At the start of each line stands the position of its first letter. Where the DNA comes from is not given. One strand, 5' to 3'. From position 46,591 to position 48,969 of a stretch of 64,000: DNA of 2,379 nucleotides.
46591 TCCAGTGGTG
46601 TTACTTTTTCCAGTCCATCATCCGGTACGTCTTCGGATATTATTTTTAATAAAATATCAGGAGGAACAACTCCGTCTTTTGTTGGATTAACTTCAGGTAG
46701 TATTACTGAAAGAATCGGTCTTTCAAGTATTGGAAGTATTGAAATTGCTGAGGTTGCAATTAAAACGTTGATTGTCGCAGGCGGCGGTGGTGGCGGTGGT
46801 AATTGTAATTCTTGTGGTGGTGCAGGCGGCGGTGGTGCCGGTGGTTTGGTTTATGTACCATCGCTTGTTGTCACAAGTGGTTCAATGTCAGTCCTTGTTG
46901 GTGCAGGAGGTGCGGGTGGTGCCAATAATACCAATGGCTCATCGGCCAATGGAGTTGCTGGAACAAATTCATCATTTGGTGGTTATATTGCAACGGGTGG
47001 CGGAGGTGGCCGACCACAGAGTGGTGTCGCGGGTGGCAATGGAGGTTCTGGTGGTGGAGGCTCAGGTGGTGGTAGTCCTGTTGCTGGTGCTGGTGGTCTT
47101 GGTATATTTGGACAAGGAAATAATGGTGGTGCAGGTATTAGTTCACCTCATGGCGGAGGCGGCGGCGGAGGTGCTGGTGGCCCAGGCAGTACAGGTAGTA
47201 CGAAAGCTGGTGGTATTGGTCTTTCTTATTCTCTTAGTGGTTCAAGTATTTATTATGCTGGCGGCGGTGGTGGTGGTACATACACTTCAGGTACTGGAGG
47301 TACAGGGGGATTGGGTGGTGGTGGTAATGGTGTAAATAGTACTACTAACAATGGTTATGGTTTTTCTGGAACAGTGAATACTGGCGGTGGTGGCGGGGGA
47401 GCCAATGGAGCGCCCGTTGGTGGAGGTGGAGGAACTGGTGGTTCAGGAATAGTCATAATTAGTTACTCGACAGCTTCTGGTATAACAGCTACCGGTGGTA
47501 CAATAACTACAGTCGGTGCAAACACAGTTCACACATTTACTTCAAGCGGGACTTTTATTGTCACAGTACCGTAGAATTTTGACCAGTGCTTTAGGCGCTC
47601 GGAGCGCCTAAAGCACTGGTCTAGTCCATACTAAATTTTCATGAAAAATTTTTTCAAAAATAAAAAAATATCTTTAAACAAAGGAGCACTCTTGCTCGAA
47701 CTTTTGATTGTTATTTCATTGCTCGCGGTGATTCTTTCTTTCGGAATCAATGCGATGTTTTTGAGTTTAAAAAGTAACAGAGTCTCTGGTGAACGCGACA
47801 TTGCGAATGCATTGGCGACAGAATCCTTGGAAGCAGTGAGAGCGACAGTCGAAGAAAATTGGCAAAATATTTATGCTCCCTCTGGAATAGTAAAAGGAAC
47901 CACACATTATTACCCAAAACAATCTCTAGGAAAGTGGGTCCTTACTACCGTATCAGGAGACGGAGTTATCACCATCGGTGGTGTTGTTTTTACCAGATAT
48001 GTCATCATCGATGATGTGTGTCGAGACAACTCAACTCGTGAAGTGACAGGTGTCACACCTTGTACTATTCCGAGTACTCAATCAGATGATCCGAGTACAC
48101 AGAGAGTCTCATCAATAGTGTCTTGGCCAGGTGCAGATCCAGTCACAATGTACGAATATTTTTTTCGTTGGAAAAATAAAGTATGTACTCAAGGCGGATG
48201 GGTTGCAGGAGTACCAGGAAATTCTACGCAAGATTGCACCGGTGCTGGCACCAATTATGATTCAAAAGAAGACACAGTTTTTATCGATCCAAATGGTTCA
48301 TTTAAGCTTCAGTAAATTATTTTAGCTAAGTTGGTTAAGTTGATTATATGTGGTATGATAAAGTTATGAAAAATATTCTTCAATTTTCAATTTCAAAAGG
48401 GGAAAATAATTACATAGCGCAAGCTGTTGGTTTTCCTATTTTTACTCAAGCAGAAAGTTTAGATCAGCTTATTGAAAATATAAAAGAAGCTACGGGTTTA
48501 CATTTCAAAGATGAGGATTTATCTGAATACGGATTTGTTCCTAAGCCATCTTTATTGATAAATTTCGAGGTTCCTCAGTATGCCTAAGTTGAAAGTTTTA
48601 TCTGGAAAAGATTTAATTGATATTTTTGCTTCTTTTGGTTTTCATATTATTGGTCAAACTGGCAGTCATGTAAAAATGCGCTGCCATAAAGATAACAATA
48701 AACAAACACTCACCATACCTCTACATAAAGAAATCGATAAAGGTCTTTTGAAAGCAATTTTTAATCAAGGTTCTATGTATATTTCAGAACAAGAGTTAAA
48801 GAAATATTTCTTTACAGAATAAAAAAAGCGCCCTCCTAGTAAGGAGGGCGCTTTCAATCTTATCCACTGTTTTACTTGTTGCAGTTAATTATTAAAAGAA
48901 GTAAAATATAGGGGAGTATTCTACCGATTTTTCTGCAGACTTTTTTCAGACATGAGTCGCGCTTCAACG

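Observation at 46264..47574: A pilin-like protein with a 250-residue polyglycine-rich domain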

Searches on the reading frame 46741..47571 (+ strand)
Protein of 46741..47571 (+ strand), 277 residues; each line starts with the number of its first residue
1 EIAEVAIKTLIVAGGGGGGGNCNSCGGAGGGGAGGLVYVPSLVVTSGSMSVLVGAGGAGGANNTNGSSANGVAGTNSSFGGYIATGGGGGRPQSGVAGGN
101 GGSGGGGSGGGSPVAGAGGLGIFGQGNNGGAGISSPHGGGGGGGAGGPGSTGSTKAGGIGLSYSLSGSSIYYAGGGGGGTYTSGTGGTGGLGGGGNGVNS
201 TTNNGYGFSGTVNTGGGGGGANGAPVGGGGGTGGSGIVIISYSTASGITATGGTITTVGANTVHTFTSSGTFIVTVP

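Call 51: search_dna_similar(query=window:46741-47571:+, collection=phages, mode=protein, max_rows=25, max_evalue=0.00001)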
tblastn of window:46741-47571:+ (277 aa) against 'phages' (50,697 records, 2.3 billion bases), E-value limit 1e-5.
No match.
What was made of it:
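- Tried and rejected: tblastn of the domain against GenBank phages found nothing at 1e-5, probably because of low-complexity masking (call 51).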

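Call 72: search_protein_representatives(protein=window:46741-47571:+)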
Query: 277 residues. Proteins with E-value up to 0.001 (for the whole library): 10943; up to 1e-10: 3558; up to 1e-30: 126. The best 150 are listed.
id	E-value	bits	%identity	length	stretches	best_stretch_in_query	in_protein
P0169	9.2e-108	376.4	58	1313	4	7-275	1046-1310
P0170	8.3e-96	337.1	57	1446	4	5-274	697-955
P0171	1.2e-83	297.2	56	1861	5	8-274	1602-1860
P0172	4.7e-83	295.3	58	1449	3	7-274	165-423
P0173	5.1e-83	295.1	53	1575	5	6-275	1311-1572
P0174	5.6e-81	288.5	54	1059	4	6-275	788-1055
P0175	1.2e-78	280.8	55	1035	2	5-275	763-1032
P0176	1.2e-78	280.7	49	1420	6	9-274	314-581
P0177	6.5e-69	248.8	48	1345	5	6-274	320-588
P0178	5.4e-67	242.5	50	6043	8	4-258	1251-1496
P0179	1.1e-65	238.3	56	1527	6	7-262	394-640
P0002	9.2e-63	228.6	68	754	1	6-250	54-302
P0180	4.3e-55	203.4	64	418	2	6-242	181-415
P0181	4.8e-54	200.0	55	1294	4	6-275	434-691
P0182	8.5e-54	199.2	53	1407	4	7-269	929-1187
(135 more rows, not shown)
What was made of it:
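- The domain also occurs in many tandem copies in giant proteins, where it could be merely structural (call 72).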

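Call 80: find_related_loci(query=window:46741-47571:+, collection=viral_contigs, flank=5000)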
Query window:46741-47571:+ (277 aa) in viral_contigs; peptide patterns used: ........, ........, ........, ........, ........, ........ (x = any residue, [..] = any of these).
242 stretches matched a pattern; 11 encode a relative of the query (tblastn E <= 1e-3); 11 distinct loci.
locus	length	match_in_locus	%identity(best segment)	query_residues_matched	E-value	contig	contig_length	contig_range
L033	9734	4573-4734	57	225-277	3e-10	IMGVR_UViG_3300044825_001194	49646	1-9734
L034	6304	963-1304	62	71-180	3e-9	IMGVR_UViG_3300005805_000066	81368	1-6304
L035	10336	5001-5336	51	157-272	2e-7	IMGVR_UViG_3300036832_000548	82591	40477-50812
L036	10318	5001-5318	50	161-270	5e-7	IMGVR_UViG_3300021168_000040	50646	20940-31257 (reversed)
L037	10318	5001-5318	50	161-270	5e-7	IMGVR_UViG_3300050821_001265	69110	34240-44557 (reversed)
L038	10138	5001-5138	57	226-272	8e-7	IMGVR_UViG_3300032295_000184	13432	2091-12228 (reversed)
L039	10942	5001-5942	73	229-274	4e-6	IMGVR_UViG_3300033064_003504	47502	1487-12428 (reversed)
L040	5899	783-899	66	233-272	3e-6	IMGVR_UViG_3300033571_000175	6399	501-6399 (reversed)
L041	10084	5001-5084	64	248-275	4e-6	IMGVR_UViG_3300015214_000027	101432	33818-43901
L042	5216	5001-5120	61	230-270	8e-6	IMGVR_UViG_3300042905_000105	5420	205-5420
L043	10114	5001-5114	63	237-274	2e-5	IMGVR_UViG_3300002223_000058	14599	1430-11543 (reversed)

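Call 82: search_protein_families(library=phrogs, proteins=[L035:1619-3013:+, L035:3004-3801:+, L035:1149-1616:+, L035:8848-10335:+, L036:1581-2975:+, L036:2966-3763:+, L033:2137-3396:+, L041:7927-9933:+, L034:3687-5576:+, L035:7582-8277:+], max_evalue=0.00001)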
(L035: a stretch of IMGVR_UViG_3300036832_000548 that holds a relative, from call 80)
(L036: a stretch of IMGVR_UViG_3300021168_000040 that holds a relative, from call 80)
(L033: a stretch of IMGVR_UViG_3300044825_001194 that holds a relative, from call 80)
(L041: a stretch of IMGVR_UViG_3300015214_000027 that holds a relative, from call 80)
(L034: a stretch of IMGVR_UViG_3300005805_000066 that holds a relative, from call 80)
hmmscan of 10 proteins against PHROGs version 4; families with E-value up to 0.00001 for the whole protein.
L035:1619-3013:+ (465 aa): 8 families
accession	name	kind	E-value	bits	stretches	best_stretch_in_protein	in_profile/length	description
phrog_819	-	tail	5.9e-15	55.5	1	106-352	573-761/1024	tail protein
phrog_6320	-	tail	7.4e-13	49.2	1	105-323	132-250/745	tail fiber protein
phrog_3904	-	tail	1.2e-11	44.7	1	42-215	789-889/1086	tail fiber protein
phrog_5073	-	tail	3.5e-11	43.8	1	5-323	193-358/519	tail fiber protein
phrog_31840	-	unknown function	6e-11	41.7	1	195-324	867-998/1321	-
phrog_366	-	tail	3.2e-06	27.8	1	185-261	324-388/474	tail fiber protein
phrog_1806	-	tail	6.9e-06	26.5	0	106-231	114-231/276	collagen like minor tail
phrog_21510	-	unknown function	7.6e-06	25.9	0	273-360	272-366/555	-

L035:3004-3801:+ (266 aa): 0 families

L035:1149-1616:+ (156 aa): 1 family
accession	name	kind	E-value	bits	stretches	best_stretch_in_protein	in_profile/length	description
phrog_1084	-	unknown function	2.8e-10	41.3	1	34-124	27-117/123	unknown function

L035:8848-10335:+ (496 aa): 0 families

L036:1581-2975:+ (465 aa): 12 families
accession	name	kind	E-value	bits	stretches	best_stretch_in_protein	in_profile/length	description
phrog_819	-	tail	2.8e-18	66.5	1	106-325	570-734/1024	tail protein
phrog_6320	-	tail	2.2e-16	60.8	1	185-322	95-179/745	tail fiber protein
phrog_5073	-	tail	5.6e-14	53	1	7-339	195-380/519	tail fiber protein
phrog_10972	-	tail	3.5e-10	40.9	1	185-230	160-205/343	tail fiber protein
phrog_3904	-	tail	1.1e-09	38.2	1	33-216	789-890/1086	tail fiber protein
phrog_8745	-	tail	7.2e-09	34.5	1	106-230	1430-1506/1803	tail fiber protein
phrog_21510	-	unknown function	2.6e-08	34.1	1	318-359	324-365/555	-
phrog_1806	-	tail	4.9e-07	30.3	1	106-225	117-231/276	collagen like minor tail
phrog_366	-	tail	5.8e-07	30.3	1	184-230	341-387/474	tail fiber protein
phrog_38806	-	unknown function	1.9e-06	28.5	1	176-232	91-147/285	-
phrog_18350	-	tail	7e-06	26.9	0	183-239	155-215/253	tail fiber protein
phrog_1658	-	unknown function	8.4e-06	26.7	1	177-234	47-104/239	-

L036:2966-3763:+ (266 aa): 0 families

L033:2137-3396:+ (420 aa): 3 families
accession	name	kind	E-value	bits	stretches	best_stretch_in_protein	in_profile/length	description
phrog_2885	-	tail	2.7e-10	38.2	1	10-115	1783-1891/4179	baseplate wedge subunit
phrog_38233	-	tail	2.6e-08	33.3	1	26-119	266-353/896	tail fiber protein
phrog_4406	-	head and packaging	4.1e-08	31.3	1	95-180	2248-2341/3231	virion structural protein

L041:7927-9933:+ (669 aa): 3 families
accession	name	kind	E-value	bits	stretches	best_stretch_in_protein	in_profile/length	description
phrog_2163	-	head and packaging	7.3e-33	115.5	2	1-126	84-208/574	virion structural protein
phrog_13857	-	tail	1.9e-09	37.6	1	315-348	242-275/743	tail protein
phrog_11029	-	tail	8.3e-07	28.2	1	304-361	27-84/892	tail protein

L034:3687-5576:+ (630 aa): 18 families
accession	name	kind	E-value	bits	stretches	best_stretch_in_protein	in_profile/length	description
phrog_8713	-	tail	3.9e-15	56.8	1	234-310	414-492/509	tail fiber protein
phrog_7032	-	tail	1e-14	54.6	1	233-301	269-336/866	tail fiber protein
phrog_3030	-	unknown function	2.5e-14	54.1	1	275-328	106-159/272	-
phrog_38707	-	unknown function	1e-11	45.2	1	302-355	403-459/675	-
phrog_35419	-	tail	1.4e-11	45.3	1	289-402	61-172/414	tail fiber protein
phrog_1197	-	tail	1.6e-11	45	1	237-290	186-239/715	tail protein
phrog_454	-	tail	4.7e-11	42.5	1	239-293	384-438/1376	tail fiber protein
phrog_2631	-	tail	5.7e-11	42.7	1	231-293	362-424/644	tail fiber protein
phrog_7765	-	unknown function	5.9e-10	39.1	1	245-302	235-292/578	-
phrog_4757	-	unknown function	1.5e-09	38.6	1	176-389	37-231/359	-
phrog_23820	-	tail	1.8e-08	35.7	1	236-292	95-151/221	tail fiber protein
phrog_4209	-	tail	2.6e-08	34.3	1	239-306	60-127/406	tail fiber protein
phrog_33513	-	unknown function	3.5e-08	32.8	1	302-408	102-214/1042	-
phrog_6043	-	unknown function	6e-08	32.3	1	238-313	457-536/814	-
phrog_5207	-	unknown function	8.8e-08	32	1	298-424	465-588/689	-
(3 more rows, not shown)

L035:7582-8277:+ (232 aa): 5 families
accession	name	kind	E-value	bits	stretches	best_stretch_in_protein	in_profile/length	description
phrog_59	-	DNA, RNA and nucleotide metabolism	3.9e-17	63.7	1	40-213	140-267/423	HNH endonuclease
phrog_1492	-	DNA, RNA and nucleotide metabolism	1.5e-15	58.3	1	85-167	86-167/414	HNH endonuclease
phrog_959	-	DNA, RNA and nucleotide metabolism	3.7e-14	53.7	1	44-176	10-123/138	HNH endonuclease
phrog_826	-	DNA, RNA and nucleotide metabolism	2.2e-07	31.7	1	103-217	102-209/281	HNH endonuclease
phrog_99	-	DNA, RNA and nucleotide metabolism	2.7e-07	31.6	1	90-156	139-202/383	HNH endonuclease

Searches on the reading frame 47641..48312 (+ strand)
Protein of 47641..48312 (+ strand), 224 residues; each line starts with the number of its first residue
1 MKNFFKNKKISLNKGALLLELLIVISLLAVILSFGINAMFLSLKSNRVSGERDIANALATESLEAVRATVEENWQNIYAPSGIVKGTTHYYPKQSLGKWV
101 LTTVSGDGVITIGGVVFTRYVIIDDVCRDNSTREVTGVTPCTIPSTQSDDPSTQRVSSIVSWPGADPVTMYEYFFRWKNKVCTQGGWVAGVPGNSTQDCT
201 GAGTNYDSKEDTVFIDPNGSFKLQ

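Call 3: search_protein_families(library=pfam, proteins=[window:47641-48312:+], max_evalue=0.1)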
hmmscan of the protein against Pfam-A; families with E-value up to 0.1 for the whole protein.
window:47641-48312:+ (224 aa): 0 families

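Call 4: search_protein_families(library=ncbifam, proteins=[window:47641-48312:+], max_evalue=0.1)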
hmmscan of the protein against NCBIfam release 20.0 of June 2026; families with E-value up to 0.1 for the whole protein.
window:47641-48312:+ (224 aa): 2 families
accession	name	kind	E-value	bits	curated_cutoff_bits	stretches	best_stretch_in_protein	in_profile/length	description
NF041013.1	T4P_ComGE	equivalog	0.00087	19.3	49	1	13-69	3-59/83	competence type IV pilus minor pilin ComGE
TIGR02596.1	TIGR02596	subfamily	0.014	15.5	70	1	18-69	3-55/196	Verru_Chthon cassette protein D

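Call 50: search_protein_families(library=phrogs, proteins=[window:47641-48312:+], max_evalue=0.001)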
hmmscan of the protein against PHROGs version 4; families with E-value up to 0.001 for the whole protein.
window:47641-48312:+ (224 aa): 0 families

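Call 86: search_protein_families(library=pfam, proteins=[window:47641-48312:+], max_evalue=10)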
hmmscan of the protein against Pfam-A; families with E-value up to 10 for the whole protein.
window:47641-48312:+ (224 aa): 0 families

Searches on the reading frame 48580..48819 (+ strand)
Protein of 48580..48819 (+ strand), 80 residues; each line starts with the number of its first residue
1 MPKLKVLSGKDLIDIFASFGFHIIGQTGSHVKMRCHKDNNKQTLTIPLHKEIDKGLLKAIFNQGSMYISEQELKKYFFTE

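Call 44: search_protein_families(library=pfam, proteins=[window:48580-48819:+], max_evalue=0.001)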
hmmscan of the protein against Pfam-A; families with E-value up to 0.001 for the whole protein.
window:48580-48819:+ (80 aa): 1 family
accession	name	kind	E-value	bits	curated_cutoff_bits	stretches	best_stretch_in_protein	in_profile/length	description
PF07927.17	HicA_toxin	-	6e-15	55.5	27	1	9-63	1-55/58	HicA toxin of bacterial toxin-antitoxin,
